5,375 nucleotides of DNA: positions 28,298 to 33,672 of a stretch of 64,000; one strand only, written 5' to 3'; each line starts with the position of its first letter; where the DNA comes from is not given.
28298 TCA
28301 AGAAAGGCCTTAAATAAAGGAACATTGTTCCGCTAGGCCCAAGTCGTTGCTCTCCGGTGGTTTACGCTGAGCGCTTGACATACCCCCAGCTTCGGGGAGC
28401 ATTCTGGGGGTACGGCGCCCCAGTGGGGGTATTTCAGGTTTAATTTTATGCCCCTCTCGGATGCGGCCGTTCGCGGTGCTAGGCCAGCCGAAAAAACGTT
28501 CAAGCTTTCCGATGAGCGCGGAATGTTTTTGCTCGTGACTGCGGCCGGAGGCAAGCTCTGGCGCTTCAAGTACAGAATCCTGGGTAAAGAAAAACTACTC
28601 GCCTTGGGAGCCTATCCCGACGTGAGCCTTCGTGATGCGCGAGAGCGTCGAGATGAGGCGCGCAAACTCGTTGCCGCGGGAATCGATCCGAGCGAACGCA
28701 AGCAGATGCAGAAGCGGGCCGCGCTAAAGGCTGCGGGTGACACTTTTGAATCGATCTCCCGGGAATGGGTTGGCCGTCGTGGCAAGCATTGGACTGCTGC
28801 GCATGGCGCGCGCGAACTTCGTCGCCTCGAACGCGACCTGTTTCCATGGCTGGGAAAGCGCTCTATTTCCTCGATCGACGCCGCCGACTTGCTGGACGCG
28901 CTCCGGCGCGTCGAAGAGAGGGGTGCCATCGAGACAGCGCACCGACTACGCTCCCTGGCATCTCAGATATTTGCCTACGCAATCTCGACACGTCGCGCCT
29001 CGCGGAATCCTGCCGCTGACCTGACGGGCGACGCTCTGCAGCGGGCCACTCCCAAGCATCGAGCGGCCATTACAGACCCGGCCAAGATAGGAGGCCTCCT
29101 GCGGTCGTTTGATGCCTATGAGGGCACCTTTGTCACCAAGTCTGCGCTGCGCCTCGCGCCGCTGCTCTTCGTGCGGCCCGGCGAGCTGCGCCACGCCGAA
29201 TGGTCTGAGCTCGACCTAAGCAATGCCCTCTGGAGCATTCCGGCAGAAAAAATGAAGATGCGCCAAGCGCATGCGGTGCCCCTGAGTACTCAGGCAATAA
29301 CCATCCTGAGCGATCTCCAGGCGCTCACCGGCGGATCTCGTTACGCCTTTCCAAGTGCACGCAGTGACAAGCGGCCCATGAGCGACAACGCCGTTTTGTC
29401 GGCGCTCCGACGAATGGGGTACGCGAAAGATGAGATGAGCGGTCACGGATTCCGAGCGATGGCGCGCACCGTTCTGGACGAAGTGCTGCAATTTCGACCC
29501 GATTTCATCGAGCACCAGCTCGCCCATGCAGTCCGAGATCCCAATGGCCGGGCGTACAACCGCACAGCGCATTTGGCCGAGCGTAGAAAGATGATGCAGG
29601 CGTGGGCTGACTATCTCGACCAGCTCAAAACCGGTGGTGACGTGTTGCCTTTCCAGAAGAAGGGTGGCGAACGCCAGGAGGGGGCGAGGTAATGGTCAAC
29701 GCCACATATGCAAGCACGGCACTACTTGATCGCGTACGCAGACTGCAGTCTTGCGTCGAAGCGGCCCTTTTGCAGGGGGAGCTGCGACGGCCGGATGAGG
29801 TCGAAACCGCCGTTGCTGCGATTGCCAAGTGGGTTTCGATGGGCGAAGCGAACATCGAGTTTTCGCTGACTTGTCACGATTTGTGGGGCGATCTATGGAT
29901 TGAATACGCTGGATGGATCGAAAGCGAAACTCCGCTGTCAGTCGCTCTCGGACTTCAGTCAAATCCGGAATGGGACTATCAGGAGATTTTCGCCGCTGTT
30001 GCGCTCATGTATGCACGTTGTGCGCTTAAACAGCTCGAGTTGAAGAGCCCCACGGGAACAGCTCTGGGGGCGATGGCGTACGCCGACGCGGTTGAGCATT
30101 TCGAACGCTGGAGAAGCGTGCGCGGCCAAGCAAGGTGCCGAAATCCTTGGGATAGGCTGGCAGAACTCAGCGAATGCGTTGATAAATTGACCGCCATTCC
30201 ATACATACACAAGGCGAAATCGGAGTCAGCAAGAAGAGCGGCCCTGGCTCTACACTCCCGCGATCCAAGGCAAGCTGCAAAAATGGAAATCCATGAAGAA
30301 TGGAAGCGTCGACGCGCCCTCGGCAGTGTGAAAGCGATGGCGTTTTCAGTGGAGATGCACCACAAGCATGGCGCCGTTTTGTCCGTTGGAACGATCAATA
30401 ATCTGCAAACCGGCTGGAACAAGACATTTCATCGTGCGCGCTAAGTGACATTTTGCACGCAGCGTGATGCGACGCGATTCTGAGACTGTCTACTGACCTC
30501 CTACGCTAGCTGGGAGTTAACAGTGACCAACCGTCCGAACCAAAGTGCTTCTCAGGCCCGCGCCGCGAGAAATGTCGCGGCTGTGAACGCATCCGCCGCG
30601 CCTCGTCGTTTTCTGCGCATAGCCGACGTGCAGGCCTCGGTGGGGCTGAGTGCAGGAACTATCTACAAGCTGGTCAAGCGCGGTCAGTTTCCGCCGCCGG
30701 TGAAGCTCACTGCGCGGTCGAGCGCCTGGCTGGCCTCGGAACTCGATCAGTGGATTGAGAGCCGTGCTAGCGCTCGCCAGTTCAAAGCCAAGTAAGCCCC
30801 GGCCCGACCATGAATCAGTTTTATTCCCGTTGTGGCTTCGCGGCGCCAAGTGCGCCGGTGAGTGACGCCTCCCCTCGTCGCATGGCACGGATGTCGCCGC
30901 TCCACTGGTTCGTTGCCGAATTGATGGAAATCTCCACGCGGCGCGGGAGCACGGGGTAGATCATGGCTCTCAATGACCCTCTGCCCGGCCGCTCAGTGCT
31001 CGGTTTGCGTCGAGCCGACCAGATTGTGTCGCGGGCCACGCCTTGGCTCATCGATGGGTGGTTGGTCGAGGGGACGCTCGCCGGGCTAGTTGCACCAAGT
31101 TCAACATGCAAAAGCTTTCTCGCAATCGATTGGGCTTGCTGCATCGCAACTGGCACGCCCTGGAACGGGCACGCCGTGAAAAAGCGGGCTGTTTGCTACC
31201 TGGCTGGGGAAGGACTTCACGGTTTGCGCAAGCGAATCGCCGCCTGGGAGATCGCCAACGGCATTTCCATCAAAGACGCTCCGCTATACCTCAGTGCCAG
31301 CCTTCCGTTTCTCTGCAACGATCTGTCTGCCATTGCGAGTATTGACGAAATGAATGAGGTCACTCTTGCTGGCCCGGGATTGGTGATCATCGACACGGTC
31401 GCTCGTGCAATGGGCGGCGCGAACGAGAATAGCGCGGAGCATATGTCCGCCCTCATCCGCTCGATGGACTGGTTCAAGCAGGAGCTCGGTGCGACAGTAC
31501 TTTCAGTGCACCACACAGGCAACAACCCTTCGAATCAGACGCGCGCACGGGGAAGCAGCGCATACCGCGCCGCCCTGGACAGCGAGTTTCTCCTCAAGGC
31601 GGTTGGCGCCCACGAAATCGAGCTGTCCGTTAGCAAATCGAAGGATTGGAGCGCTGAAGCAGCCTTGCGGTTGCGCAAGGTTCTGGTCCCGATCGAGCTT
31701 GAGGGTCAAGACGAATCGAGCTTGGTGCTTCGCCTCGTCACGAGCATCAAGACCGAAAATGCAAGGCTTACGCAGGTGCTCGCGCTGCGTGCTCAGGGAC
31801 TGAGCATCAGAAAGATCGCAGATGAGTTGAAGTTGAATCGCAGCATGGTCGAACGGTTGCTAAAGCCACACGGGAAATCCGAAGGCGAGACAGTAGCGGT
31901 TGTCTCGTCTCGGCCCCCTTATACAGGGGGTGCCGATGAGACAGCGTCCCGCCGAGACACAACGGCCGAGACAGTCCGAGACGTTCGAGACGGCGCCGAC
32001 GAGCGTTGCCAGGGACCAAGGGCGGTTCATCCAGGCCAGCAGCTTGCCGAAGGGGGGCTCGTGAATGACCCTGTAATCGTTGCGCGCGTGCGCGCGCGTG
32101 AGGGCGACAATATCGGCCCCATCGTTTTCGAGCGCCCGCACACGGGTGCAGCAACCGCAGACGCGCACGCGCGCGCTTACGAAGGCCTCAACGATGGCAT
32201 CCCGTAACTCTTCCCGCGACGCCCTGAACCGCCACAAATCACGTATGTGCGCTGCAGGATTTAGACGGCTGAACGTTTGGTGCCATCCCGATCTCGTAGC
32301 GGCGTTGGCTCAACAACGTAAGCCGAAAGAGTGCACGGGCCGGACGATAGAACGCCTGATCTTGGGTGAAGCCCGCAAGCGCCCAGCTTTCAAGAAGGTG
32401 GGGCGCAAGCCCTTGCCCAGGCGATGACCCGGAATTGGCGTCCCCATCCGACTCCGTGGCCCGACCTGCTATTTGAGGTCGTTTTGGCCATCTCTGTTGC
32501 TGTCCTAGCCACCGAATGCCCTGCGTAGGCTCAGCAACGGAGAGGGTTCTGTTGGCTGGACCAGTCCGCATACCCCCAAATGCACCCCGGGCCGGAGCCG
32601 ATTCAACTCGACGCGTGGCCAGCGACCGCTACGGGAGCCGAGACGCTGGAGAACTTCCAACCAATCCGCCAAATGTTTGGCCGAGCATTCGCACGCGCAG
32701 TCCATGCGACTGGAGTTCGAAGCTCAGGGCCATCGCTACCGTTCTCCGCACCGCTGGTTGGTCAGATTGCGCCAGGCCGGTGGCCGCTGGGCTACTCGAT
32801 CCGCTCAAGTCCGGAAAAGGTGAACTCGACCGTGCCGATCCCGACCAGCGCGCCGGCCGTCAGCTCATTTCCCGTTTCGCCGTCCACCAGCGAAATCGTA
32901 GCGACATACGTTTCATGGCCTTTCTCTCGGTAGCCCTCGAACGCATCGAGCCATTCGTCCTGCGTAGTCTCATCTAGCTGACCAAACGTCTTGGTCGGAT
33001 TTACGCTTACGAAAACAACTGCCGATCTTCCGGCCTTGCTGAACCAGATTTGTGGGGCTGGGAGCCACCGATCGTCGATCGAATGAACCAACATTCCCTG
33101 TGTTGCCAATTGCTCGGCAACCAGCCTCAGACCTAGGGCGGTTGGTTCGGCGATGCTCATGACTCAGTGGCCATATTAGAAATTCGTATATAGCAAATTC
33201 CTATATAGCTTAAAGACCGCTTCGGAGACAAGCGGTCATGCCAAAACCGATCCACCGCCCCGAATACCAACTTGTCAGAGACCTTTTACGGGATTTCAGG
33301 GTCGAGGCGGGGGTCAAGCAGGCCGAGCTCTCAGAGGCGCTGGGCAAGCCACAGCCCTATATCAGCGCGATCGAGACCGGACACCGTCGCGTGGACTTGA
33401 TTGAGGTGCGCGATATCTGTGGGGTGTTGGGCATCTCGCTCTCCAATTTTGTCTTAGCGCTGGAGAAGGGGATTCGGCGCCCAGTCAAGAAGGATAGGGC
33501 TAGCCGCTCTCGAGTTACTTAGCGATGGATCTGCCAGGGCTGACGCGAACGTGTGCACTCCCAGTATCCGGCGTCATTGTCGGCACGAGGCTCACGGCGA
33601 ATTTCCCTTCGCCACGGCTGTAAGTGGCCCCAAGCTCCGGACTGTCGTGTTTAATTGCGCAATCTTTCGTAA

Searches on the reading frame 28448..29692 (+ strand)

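Call 83: search_protein_families(library=pfam, proteins=[window:28448-29692:+], max_evalue=0.001)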
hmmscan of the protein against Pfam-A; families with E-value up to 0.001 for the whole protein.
window:28448-29692:+ (414 aa): 3 families
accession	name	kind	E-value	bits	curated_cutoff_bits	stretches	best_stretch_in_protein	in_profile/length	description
PF22022.2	Phage_int_M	-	2.3e-32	111.6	27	1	100-194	1-95/96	Phage integrase central domain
PF13356.12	Arm-DNA-bind_3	-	1.5e-26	92.8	27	1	3-86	1-81/83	Arm DNA-binding domain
PF00589.27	Phage_integrase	-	2.6e-13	50.5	27.1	1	228-361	22-157/172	Phage integrase family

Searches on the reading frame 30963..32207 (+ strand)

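Call 46: search_protein_families(library=pfam, proteins=[window:30963-32207:+], max_evalue=0.001)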
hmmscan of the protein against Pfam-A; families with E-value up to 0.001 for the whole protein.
window:30963-32207:+ (414 aa): 2 families
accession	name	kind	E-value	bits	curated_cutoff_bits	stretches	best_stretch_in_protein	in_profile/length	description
PF13481.12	AAA_25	-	2.9e-37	128.6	27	1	24-188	20-193/195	AAA domain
PF13384.12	HTH_23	-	0.00059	20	24.6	0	271-301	9-39/50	Homeodomain-like domain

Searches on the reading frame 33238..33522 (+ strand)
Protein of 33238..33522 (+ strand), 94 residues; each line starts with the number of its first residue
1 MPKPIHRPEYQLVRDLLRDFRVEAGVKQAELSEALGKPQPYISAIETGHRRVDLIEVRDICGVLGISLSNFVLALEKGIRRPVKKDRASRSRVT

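Call 46: search_protein_families(library=pfam, proteins=[window:33238-33522:+], max_evalue=0.001)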
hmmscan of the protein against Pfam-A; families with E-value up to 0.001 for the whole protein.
window:33238-33522:+ (94 aa): 2 families
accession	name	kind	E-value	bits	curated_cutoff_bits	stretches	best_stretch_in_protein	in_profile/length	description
PF01381.28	HTH_3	-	1.3e-12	48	23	1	17-69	1-53/55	Helix-turn-helix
PF13560.12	HTH_31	-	3.7e-09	37.2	27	1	15-67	4-57/64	Helix-turn-helix domain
